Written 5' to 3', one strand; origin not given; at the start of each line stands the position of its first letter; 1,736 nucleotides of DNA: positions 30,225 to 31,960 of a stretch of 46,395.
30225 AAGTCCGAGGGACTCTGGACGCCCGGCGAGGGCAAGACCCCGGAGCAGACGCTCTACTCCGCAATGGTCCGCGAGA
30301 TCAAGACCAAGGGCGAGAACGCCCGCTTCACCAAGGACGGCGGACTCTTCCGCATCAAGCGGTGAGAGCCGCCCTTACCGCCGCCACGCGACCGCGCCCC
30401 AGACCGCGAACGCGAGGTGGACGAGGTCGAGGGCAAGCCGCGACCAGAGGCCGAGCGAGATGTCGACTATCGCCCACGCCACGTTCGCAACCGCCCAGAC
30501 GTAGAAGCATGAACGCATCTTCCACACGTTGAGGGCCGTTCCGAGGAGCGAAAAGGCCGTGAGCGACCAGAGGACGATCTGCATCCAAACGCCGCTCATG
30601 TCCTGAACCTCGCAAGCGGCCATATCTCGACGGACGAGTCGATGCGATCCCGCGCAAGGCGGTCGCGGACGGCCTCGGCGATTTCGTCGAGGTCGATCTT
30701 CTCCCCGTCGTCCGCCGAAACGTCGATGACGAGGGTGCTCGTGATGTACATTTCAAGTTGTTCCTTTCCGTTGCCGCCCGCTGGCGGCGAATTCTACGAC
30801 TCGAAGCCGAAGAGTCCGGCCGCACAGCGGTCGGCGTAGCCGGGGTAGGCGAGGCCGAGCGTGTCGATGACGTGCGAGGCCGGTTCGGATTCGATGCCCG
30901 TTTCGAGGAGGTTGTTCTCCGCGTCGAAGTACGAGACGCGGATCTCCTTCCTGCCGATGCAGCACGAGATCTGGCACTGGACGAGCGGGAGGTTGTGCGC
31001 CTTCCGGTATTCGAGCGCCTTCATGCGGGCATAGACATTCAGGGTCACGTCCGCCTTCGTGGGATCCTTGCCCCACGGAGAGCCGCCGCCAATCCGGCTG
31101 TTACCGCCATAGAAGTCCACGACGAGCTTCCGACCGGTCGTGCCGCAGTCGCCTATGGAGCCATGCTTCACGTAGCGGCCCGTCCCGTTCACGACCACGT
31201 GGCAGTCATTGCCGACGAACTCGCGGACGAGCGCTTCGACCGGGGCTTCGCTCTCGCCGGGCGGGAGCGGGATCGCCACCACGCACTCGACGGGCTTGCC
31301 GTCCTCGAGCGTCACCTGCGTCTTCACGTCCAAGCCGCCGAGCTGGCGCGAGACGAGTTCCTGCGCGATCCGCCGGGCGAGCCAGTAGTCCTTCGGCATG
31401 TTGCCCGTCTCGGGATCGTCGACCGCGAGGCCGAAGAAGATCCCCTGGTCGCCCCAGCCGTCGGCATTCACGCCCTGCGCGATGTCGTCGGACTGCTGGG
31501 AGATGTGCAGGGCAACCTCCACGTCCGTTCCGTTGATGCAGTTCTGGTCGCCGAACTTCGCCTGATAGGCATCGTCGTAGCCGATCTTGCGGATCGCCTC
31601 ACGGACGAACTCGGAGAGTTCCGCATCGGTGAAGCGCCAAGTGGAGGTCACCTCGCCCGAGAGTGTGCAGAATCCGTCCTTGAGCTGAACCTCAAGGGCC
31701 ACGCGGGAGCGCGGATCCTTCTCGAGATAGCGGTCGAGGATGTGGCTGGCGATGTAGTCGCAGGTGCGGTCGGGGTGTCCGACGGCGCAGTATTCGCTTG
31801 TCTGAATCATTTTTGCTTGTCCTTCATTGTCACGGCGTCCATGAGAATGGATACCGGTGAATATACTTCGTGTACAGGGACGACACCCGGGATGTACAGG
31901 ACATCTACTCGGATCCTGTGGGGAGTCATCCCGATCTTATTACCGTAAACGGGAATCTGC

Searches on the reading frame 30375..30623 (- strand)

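Call 29: search_protein_families(library=phrogs, proteins=[window:30375-30623:-], max_evalue=0.001)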
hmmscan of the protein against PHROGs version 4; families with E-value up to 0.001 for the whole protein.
window:30375-30623:- (82 aa): 0 families

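Call 30: search_protein_families(library=pfam, proteins=[window:30375-30623:-], max_evalue=0.001)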
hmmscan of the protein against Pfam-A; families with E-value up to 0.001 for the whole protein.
window:30375-30623:- (82 aa): 1 family
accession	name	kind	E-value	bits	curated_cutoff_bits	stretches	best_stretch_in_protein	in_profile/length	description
PF04973.17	NMN_transporter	-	0.00038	20.9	27.3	1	21-82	114-175/175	Nicotinamide mononucleotide transporter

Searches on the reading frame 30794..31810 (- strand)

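Call 29: search_protein_families(library=phrogs, proteins=[window:30794-31810:-], max_evalue=0.001)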
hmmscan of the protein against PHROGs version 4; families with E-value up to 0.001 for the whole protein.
window:30794-31810:- (338 aa): 1 family
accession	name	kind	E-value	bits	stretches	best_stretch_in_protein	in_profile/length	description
phrog_1569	-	unknown function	2.3e-74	251.9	1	1-335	1-338/346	-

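Call 30: search_protein_families(library=pfam, proteins=[window:30794-31810:-], max_evalue=0.001)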
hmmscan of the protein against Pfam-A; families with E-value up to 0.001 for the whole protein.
window:30794-31810:- (338 aa): 3 families
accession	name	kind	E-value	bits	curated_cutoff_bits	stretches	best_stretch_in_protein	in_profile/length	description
PF00438.25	S-AdoMet_synt_N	-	2.9e-22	79.5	33.1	1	2-107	3-98/99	S-adenosylmethionine synthetase, N-terminal domain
PF02773.21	S-AdoMet_synt_C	-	8.5e-15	55.3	25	1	217-335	3-130/138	S-adenosylmethionine synthetase, C-terminal domain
PF02772.21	S-AdoMet_synt_M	-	2.5e-06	28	29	1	118-170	3-60/120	S-adenosylmethionine synthetase, central domain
